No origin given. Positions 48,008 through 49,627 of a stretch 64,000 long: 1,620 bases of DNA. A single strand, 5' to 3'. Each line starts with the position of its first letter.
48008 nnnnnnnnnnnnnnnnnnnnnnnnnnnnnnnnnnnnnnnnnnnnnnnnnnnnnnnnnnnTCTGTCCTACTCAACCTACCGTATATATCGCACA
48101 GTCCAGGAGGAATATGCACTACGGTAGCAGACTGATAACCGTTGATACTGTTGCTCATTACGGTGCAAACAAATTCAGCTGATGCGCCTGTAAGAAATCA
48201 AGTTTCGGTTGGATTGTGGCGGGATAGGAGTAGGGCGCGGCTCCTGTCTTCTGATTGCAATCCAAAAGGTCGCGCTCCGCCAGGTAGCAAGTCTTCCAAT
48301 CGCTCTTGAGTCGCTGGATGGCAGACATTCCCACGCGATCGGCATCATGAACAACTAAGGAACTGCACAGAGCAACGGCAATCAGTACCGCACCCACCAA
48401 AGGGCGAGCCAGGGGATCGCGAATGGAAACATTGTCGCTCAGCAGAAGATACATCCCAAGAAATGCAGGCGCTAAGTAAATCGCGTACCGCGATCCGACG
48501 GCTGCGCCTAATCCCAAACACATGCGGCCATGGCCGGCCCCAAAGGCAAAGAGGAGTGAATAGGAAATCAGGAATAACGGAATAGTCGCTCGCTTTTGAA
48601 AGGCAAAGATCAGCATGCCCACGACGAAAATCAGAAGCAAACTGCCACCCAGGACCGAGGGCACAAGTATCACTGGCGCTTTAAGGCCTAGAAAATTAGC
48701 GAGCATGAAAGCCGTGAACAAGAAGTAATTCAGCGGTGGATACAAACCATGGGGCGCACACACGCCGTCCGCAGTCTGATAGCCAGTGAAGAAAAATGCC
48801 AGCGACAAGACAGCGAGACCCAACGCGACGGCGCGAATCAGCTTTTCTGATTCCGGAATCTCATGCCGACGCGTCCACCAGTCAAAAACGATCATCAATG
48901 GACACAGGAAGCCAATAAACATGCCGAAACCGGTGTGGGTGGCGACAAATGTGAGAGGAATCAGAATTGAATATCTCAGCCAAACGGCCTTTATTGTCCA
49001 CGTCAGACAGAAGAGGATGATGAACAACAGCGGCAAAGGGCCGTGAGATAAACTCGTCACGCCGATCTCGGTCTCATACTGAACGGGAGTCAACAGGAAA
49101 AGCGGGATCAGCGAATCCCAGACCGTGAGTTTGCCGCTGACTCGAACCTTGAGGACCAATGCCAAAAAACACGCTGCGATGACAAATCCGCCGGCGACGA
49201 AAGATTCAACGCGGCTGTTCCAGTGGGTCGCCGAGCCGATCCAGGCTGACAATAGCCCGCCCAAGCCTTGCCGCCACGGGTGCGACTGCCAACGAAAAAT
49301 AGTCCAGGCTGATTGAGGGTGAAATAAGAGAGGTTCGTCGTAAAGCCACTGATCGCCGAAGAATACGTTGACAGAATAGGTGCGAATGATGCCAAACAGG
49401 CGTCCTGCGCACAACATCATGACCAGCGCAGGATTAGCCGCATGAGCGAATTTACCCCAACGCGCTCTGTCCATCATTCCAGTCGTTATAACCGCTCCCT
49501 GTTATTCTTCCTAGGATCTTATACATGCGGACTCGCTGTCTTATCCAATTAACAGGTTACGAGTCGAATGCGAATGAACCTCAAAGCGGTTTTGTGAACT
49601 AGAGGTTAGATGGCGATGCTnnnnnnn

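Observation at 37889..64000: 26-kb locus packed with GT-C-like membrane proteins plus two polyprenyl-phosphate GT2s: an expanded Gtr/Arn-type periplasmic glycosylation system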

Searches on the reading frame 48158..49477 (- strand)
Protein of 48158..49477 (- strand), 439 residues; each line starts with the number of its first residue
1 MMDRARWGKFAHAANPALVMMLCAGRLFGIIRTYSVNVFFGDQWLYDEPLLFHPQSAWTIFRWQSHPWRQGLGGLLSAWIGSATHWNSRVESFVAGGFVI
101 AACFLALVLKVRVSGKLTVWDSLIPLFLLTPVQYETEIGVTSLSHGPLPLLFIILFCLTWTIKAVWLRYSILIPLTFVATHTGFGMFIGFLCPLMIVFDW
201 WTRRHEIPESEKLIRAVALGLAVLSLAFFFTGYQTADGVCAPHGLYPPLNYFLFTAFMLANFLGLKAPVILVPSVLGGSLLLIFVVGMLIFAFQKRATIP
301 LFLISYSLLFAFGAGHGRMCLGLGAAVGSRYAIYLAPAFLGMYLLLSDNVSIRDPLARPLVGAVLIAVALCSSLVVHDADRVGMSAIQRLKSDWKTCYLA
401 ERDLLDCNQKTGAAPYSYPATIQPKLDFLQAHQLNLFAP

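Call 4: search_protein_families(library=pfam, proteins=[window:48158-49477:-], max_evalue=0.01)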
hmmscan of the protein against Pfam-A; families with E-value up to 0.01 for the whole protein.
window:48158-49477:- (439 aa): 0 families

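Call 11: search_protein_families(library=ncbifam, proteins=[window:48158-49477:-], max_evalue=0.01)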
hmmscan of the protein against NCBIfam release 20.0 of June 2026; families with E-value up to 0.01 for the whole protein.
window:48158-49477:- (439 aa): 0 families

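Call 22: search_solved_structures(query=window:48158-49477:-, max_evalue=10)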
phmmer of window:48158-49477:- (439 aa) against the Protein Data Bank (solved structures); distinct sequences matched with E-value up to 10: 1.
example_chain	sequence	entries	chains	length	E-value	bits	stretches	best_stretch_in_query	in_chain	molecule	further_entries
3uhj_A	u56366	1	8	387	1.5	10.9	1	70-107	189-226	Probable glycerol dehydrogenase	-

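Call 49: find_homologous_proteins(query=window:48158-49477:-, max_evalue=0.001)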
Query window:48158-49477:- (439 aa): 35 proteins with E <= 0.001 among 8000 candidates.
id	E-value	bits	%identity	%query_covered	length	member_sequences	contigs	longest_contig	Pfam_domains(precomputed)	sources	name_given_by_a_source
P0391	4.1e-295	997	100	100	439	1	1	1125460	-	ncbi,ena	-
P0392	1.7e-253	860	86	100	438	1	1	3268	-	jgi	jgi:hypothetical protein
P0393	2.7e-210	717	75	96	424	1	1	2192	-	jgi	jgi:hypothetical protein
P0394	2.5e-190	651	66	100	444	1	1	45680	-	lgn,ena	-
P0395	5.4e-176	604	62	100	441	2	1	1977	-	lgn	-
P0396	2.2e-168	579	64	91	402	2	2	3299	-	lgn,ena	-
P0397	4.7e-153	529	55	98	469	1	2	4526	-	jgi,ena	jgi:hypothetical protein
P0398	8.8e-147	508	54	97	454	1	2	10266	-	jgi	jgi:hypothetical protein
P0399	5.9e-139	482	52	96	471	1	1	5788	-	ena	-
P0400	1.2e-117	412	76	56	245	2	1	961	-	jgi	jgi:hypothetical protein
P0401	1.9e-114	401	47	98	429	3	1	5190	-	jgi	-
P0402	2.3e-112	394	46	98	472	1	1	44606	-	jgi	jgi:hypothetical protein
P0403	1.1e-92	330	44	95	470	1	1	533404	-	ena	-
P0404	1.6e-92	329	44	95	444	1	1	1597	-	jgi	jgi:hypothetical protein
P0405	7.5e-85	304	40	95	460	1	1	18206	-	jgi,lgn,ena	-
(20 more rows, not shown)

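Call 57: predict_structure(alignment_id=A3)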
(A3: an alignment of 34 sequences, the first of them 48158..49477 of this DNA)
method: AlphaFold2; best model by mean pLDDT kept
length: 439 residues; sequences in the alignment: 34
mean_pLDDT: 92.7   pTM: 0.92
mean pLDDT of the five models: 92.7, 92.0, 92.1, 90.8, 90.7
residues with pLDDT >= 90: 363; 70-90: 64; 50-70: 11; < 50: 1
segments of 3 or more residues with pLDDT < 50: none
pLDDT, mean of each block of 10 residues (from residue 1): 69 93 97 97 90 91 86 95 95 97 98 93 97 92 93 98 97 97 92 97 94 97 95 71 75 96 91 97 98 96 98 90 89 96 88 88 96 91 96 97 95 89 96 95
secondary structure, 60 per line:
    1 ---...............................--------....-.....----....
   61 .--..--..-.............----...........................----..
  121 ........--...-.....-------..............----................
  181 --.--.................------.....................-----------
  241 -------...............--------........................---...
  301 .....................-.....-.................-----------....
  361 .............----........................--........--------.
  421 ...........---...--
elements in order: H4-34 H43-46 H48-52 H57-61 H71-83 H88-114 H119-128 H135-139 H147-160 H165-180 H186-202 H209-229 H248-262 H271-294 H298-321 H323-327 H329-345 H357-373 H378-401 H404-411 H420-431
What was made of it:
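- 48158..49477 (-): U2: rare family of GT-C fold with invariant D42 and W44 after TM1 and four invariant Cys. AlphaFold pLDDT 92.7 (call 57).
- On GT-C fold glycosyltransferase superfamily (applied to U2, 48158-49477): pLDDT 92.7 (call 57).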

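Call 61: fold_search(model_id=the predicted structure, library=pdb)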
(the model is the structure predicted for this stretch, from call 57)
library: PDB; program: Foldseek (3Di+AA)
matches with E <= 10: 321; with E <= 0.001: 1
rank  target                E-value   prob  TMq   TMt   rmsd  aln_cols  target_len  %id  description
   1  8pn9_A                5.9e-04  1.00  0.45  0.33  13.2       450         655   15  Structure of human oligosaccharyltransferase OST-A complex bound to NGI-1 (released 2024-05-08)
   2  8agc_A                2.1e-03  1.00  0.45  0.31  12.2       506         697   14  Structure of yeast oligosaccharylransferase complex with lipid-linked oligosaccharide and non-acceptor peptide bound (released 2022-12-07)
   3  9s6t_A                4.2e-03  1.00  0.41  0.38  10.5       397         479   13  Ternary cryo-EM structure of chicken ALG12 with Dol25-PP-GlcNAc2Man7, Dol25-P-Man, and Fab (released 2026-03-18)
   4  6gxc_A                1.3e-02  1.00  0.40  0.28  11.4       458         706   12  Bacterial oligosaccharyltransferase PglB in complex with an inhibitory peptide and a reactive lipid-linked oligosaccha (released 2018-11-14)
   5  6s7t_A                1.7e-02  1.00  0.47  0.32  15.5       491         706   14  Cryo-EM structure of human oligosaccharyltransferase complex OST-B (released 2019-12-18)
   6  3rce_A                2.3e-02  1.00  0.40  0.29  10.0       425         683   12  Bacterial oligosaccharyltransferase PglB (released 2011-06-15)
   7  9dlf_C                2.6e-02  1.00  0.49  0.37   7.7       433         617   12  Arabinosyltransferase AftB in complex with Fab_B3 (released 2025-06-25)
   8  5ogl_A                5.7e-02  0.98  0.39  0.27  11.4       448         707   12  Structure of bacterial oligosaccharyltransferase PglB in complex with an acceptor peptide and an lipid-linked oligosac (released 2017-10-25)
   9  9i5k_A                7.7e-02  1.00  0.44  0.41   8.9       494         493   12  Structure of the Chaetomium thermophilum Pmt4 homodimer (C2 symmetry) (released 2025-12-24)
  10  8if8_B                8.0e-02  0.93  0.34  0.27  10.5       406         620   14  Arabinosyltransferase AftA (released 2023-05-31)
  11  9s6r_A                1.2e-01  0.97  0.39  0.44  11.1       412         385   12  Ternary cryo-EM structure of yeast ALG3 with Dol25-PP-GlcNAc2Man5, Dol25-P-Man, and Fab (released 2026-03-18)
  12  7uzq_L                1.7e-01  0.21  0.17  0.18  21.0       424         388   12  Local refinement of RhAG-RhCE-ANK1(AR1-5), from consensus refinement of all classes (released 2022-07-20)
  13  5ezm                  2.3e-01  0.96  0.46  0.39  11.4       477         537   12  Crystal Structure of ArnT from Cupriavidus metallidurans in the apo state (released 2016-02-17)
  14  9ub7_B                2.7e-01  0.89  0.38  0.42  11.5       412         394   12  Structure of glycosylphosphatidylinositol transamidase,state 1 (released 2026-04-08)
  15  8tgk_A                2.7e-01  0.12  0.14  0.15  23.5       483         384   13  VMAT1 dimer with histamine and reserpine (released 2024-03-20)
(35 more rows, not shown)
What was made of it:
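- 48158..49477 (-): The Foldseek top 11 hits are all GT-C, with best E 5.9e-4 and probability 1.0 (call 61).
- On GT-C fold glycosyltransferase superfamily (applied to U2, 48158-49477): The top 11 Foldseek hits are all GT-C, with best E 5.9e-4 (call 61).
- U2: pLDDT 92.7, and the top 11 hits are all GT-C (calls 57, 61).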

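Call 97: find_encoding_contigs(protein=P0394, flank=10000, max_places=2)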
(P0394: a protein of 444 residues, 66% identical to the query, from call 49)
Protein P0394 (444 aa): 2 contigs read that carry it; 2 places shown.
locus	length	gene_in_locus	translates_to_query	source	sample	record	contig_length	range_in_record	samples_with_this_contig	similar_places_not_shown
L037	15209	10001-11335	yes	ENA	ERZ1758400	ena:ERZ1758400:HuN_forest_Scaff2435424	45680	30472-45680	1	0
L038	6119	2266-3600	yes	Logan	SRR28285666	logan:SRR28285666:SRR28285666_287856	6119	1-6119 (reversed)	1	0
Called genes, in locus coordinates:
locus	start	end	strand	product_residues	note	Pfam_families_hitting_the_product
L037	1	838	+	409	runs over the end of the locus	PF00535:Glycos_transf_2, PF13641:Glyco_tranf_2_3 (weak), PF26629:GT2_TM_C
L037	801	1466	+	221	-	PF13489:Methyltransf_23, PF07021:MetW, PF13847:Methyltransf_31 (faint), PF08241:Methyltransf_11, PF08242:Methyltransf_12 (weak), PF13649:Methyltransf_25 (weak)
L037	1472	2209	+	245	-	PF05711:TylF, PF13578:Methyltransf_24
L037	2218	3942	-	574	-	-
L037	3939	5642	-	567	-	-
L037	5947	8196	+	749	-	PF01564:Spermine_synth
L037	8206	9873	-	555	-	-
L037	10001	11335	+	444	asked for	-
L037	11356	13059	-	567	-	-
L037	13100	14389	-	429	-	PF09594:GT87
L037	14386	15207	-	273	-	?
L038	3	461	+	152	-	?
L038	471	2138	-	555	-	-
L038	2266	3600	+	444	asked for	-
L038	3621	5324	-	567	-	-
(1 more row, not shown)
